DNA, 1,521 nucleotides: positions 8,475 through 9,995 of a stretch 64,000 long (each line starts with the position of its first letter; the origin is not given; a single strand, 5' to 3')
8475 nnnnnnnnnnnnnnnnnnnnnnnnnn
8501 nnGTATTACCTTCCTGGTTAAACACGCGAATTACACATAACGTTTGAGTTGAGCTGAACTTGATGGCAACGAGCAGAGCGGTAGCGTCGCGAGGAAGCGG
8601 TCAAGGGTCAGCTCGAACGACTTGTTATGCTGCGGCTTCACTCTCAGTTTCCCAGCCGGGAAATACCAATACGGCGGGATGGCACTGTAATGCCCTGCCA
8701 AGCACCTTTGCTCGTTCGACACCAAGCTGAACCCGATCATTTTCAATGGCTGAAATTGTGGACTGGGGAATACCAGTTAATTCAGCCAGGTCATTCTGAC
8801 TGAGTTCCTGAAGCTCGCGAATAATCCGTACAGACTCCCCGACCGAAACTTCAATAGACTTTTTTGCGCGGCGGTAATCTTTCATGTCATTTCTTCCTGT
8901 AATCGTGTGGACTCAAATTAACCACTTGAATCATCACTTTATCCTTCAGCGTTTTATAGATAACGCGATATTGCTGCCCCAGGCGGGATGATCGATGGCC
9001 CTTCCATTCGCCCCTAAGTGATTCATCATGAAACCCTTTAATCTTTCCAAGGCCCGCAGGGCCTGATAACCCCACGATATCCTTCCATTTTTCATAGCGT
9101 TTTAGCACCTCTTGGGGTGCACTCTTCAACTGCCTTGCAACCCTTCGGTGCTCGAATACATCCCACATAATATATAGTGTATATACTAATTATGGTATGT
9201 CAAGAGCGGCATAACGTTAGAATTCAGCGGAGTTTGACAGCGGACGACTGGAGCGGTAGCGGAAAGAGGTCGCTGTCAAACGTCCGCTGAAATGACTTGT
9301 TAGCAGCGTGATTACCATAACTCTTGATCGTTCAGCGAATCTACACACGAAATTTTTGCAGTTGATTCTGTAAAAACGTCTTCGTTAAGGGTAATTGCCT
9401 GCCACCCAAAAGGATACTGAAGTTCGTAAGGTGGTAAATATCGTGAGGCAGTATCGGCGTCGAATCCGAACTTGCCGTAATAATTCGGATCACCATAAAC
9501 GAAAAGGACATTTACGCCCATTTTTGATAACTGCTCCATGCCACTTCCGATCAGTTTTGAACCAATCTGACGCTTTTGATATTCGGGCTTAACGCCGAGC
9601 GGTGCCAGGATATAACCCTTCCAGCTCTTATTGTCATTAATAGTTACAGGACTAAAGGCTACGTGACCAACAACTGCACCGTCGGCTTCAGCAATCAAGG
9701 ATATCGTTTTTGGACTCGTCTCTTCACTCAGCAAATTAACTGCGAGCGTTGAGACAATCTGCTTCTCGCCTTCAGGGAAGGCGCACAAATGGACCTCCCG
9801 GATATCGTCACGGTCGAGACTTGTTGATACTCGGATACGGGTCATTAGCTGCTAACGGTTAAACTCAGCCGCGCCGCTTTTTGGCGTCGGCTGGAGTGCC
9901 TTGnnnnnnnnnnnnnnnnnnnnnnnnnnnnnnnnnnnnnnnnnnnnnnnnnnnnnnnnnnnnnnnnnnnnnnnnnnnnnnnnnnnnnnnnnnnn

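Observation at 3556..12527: Complete chromosomal integron: intI, attI and at least 11 minus-strand cassettes with 10 attC sites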

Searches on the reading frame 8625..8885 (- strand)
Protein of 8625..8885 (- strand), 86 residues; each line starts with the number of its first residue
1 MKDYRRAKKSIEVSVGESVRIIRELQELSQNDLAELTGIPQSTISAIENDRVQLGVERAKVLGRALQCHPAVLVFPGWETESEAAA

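Call 5: search_protein_families(library=ncbifam, proteins=[window:8625-8885:-], max_evalue=0.001)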
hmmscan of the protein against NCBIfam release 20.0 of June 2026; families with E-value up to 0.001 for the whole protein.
window:8625-8885:- (86 aa): 8 families
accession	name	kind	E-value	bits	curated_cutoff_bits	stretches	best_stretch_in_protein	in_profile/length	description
TIGR03070.1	couple_hipB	subfamily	5.3e-07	29.5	71.65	1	16-54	4-42/58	type II toxin-antitoxin system Y4mF family antitoxin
NF007408.0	PRK09943.1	equivalog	9.8e-07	28.5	211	1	12-56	5-49/185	HTH-type transcriptional regulator PuuR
NF007257.0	PRK09706.1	subfamily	1.4e-06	28.2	101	1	14-75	5-66/135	transcriptional repressor DicA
TIGR03830.1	CxxCG_CxxCG_HTH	subfamily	3.1e-05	23.8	61.8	1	7-72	57-122/127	type II TA system antitoxin MqsA family protein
NF047948.1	male_kill_WMK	equivalog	8.3e-05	22.2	300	1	10-71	1-219/300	WO male-killing family protein Wmk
NF007271.0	PRK09726.1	equivalog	0.0001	22.2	79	1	17-50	15-48/88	type II toxin-antitoxin system antitoxin HipB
NF006015.0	PRK08154.1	subfamily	0.00015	21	204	1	5-79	21-95/314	anaerobic benzoate catabolism transcriptional regulator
TIGR00270.2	TIGR00270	equivalog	0.00058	19.7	110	1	16-67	77-128/159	multiprotein bridging factor aMBF1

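Call 6: search_protein_families(library=pfam, proteins=[window:8625-8885:-], max_evalue=0.001)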
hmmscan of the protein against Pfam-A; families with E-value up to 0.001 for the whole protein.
window:8625-8885:- (86 aa): 6 families
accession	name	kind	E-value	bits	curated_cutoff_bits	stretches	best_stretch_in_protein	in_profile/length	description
PF01381.28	HTH_3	-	3e-13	50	23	1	20-72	2-54/55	Helix-turn-helix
PF13560.12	HTH_31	-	9.4e-08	32.7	27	1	16-71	3-59/64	Helix-turn-helix domain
PF12844.13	HTH_19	-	6.3e-06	26.4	30.2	1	16-51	1-36/64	Helix-turn-helix domain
PF13413.12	HTH_25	-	1.1e-05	25.6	24.6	1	20-53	3-36/62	Helix-turn-helix domain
PF13443.12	HTH_26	-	1.3e-05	25.8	22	1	24-71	7-55/63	Cro/C1-type HTH DNA-binding domain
PF13744.12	HTH_37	-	0.00016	21.9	27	1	10-53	14-57/80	Helix-turn-helix domain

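Call 50: search_protein_families(library=padloc, proteins=[window:8625-8885:-], max_evalue=0.001)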
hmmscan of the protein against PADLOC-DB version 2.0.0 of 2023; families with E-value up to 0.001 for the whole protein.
window:8625-8885:- (86 aa): 8 families
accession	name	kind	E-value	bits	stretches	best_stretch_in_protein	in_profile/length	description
PDLC02926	HTH_VI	-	7.8e-09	33.7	1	15-75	2-62/92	-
PDLC03954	RmrA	-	3.7e-06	24.1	1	11-73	7-69/380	-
PDLC03953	RmrA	-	5.1e-06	23.9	1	13-67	4-58/373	-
PDLC04142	capH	-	1.1e-05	24.4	1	11-71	3-60/103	capH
PDLC03671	Control_protein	-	1.3e-05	23.3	1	14-68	14-68/84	control protein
PDLC03665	Control_protein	-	2.1e-05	22.7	1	10-66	4-61/77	control protein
PDLC03536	REase_II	-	0.00017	19.3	1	18-68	14-64/237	Type II restriction enzyme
PDLC03666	Control_protein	-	0.00021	19.6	1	14-68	6-60/77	control protein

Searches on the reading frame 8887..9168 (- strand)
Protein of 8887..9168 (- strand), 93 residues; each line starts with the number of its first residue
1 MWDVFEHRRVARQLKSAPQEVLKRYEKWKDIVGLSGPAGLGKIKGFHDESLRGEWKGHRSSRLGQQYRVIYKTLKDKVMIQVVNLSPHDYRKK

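Call 5: search_protein_families(library=ncbifam, proteins=[window:8887-9168:-], max_evalue=0.001)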
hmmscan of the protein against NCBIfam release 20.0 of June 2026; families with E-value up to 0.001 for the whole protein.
window:8887-9168:- (93 aa): 3 families
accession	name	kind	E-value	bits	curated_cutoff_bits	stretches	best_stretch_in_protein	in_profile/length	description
TIGR02385.1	RelE_StbE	subfamily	9.3e-08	32.5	27.9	1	9-88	7-84/88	type II toxin-antitoxin system mRNA interferase toxin, RelE/StbE family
TIGR02116.1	toxin_Txe_YoeB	equivalog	0.00019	21.5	51.8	1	49-81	42-74/80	Txe/YoeB family addiction module toxin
TIGR00053.1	TIGR00053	subfamily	0.00063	20.3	87.25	1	44-89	43-88/92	YafQ family addiction module toxin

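Call 6: search_protein_families(library=pfam, proteins=[window:8887-9168:-], max_evalue=0.001)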
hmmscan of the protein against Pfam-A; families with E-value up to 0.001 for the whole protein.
window:8887-9168:- (93 aa): 0 families

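Call 50: search_protein_families(library=padloc, proteins=[window:8887-9168:-], max_evalue=0.001)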
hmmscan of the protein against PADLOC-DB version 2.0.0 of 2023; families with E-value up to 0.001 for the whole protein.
window:8887-9168:- (93 aa): 0 families

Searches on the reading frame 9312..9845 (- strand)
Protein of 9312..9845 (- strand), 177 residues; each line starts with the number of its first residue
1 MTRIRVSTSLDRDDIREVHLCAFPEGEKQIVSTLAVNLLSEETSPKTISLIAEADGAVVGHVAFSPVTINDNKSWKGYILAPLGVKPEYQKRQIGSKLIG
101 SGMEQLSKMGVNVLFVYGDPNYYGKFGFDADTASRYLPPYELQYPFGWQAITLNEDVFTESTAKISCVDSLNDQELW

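Call 5: search_protein_families(library=ncbifam, proteins=[window:9312-9845:-], max_evalue=0.001)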
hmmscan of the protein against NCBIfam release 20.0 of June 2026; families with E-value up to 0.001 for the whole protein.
window:9312-9845:- (177 aa): 1 family
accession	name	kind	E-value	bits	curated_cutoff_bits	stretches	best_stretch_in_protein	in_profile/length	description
TIGR01575.1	rimI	equivalog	0.00039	20.6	86.4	1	45-115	30-93/132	ribosomal protein S18-alanine N-acetyltransferase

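Call 6: search_protein_families(library=pfam, proteins=[window:9312-9845:-], max_evalue=0.001)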
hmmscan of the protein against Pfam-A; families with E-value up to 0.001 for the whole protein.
window:9312-9845:- (177 aa): 3 families
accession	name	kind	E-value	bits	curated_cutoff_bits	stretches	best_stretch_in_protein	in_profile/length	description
PF13527.13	Acetyltransf_9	-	3e-10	40.6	25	1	4-129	2-125/127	Acetyltransferase (GNAT) domain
PF00583.31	Acetyltransf_1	-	1.4e-08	35.5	20.7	1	14-128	3-116/116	Acetyltransferase (GNAT) family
PF13508.13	Acetyltransf_7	-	1.3e-07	32.3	27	1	49-128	5-82/84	Acetyltransferase (GNAT) domain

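Call 50: search_protein_families(library=padloc, proteins=[window:9312-9845:-], max_evalue=0.001)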
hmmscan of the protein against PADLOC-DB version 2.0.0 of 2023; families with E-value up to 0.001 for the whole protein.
window:9312-9845:- (177 aa): 0 families
